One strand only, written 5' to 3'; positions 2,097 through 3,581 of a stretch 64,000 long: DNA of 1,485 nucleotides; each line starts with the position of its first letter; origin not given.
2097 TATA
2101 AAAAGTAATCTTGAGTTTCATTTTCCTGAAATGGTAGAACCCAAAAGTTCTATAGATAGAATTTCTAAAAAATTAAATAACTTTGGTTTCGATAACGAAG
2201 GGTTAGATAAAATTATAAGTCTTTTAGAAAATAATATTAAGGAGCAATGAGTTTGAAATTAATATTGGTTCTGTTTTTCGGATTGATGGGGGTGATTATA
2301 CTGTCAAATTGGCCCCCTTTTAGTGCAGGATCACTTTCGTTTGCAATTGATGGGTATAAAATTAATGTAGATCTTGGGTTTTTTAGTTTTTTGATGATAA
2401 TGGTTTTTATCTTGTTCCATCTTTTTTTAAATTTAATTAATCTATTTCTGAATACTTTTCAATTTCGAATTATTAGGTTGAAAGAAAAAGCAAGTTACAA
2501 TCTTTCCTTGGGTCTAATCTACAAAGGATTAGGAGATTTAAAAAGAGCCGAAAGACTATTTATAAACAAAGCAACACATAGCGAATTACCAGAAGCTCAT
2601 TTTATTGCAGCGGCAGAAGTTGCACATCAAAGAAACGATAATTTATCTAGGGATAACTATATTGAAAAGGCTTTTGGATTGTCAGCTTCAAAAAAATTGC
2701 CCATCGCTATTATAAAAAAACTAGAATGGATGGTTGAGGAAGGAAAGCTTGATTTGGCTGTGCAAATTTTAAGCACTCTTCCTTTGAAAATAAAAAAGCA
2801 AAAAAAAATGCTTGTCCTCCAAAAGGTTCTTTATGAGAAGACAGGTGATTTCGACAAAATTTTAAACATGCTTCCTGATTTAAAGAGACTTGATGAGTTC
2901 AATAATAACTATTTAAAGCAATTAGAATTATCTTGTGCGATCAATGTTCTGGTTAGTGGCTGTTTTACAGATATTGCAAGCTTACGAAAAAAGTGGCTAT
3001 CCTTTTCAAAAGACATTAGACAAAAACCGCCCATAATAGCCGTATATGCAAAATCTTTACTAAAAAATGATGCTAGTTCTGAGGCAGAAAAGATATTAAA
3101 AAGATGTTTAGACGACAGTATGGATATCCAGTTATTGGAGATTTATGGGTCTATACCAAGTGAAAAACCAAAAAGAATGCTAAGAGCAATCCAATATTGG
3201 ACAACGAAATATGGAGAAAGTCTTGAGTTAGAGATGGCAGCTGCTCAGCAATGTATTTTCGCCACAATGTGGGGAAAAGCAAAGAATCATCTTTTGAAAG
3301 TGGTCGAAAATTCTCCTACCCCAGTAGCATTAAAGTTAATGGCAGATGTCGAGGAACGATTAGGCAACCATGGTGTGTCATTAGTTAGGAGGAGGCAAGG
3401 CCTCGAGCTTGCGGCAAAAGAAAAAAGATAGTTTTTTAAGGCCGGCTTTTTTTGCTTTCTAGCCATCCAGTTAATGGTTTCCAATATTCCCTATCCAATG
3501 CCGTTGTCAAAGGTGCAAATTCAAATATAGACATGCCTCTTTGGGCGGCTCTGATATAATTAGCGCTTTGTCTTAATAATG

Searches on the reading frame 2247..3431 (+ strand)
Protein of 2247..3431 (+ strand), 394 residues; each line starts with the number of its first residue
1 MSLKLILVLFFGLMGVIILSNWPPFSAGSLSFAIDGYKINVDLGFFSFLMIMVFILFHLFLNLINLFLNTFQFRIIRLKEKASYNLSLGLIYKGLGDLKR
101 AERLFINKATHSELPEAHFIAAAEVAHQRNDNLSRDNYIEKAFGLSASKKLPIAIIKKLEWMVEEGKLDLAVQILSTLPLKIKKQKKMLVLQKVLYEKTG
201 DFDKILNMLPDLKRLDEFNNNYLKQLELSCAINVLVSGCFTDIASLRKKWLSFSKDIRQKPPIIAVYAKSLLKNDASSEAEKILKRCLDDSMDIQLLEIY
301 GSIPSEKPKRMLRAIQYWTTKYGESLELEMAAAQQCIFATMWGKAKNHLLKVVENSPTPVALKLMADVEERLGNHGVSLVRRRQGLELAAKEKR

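Call 28: search_protein_families(library=pfam, proteins=[window:2247-3431:+], max_evalue=0.00001)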
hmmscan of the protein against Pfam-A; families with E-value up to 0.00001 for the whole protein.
window:2247-3431:+ (394 aa): 1 family
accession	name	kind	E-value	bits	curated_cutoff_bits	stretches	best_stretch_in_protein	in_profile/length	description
PF07219.19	HemY_N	-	2.8e-12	47.1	31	1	28-129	1-106/107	HemY protein N-terminus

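Call 52: find_encoding_contigs(protein=window:2247-3431:+, flank=10000, max_places=3)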
Protein window:2247-3431:+ (394 aa): 2 contigs read that carry it; 2 places shown.
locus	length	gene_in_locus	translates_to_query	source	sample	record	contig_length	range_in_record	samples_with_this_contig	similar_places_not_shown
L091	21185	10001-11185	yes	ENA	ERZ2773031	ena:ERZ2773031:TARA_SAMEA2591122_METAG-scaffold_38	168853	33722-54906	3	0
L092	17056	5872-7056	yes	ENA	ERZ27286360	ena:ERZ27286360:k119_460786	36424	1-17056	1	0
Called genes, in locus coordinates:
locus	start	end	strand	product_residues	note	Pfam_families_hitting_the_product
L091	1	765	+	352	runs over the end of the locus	PF00437:T2SSE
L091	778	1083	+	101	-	PF07883:Cupin_2 (weak)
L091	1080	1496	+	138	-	-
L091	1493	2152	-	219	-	PF02390:Methyltransf_4, PF13847:Methyltransf_31 (weak), PF08242:Methyltransf_12 (faint), PF13649:Methyltransf_25 (faint)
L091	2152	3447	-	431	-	PF01979:Amidohydro_1 (weak), PF12890:DHOase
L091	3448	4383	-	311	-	PF02729:OTCace_N, PF00185:OTCace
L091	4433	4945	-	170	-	PF14681:UPRTase (weak), PF24390:PRTase-CE (weak), PF00156:Pribosyltran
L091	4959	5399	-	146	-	PF03652:RuvX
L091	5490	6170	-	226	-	PF03544:TonB_C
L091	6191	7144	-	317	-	PF02951:GSH-S_N, PF02955:GSH-S_ATP, PF14398:ATPgrasp_YheCD (weak), PF08443:RimK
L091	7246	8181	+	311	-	PF01379:Porphobil_deam, PF03900:Porphobil_deamC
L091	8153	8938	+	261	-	PF02602:HEM4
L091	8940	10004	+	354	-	-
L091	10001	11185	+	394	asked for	PF07219:HemY_N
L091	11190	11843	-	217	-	PF01656:CbiA, PF09140:MipZ (faint), PF10609:ParA, PF13614:AAA_31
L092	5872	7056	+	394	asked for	PF07219:HemY_N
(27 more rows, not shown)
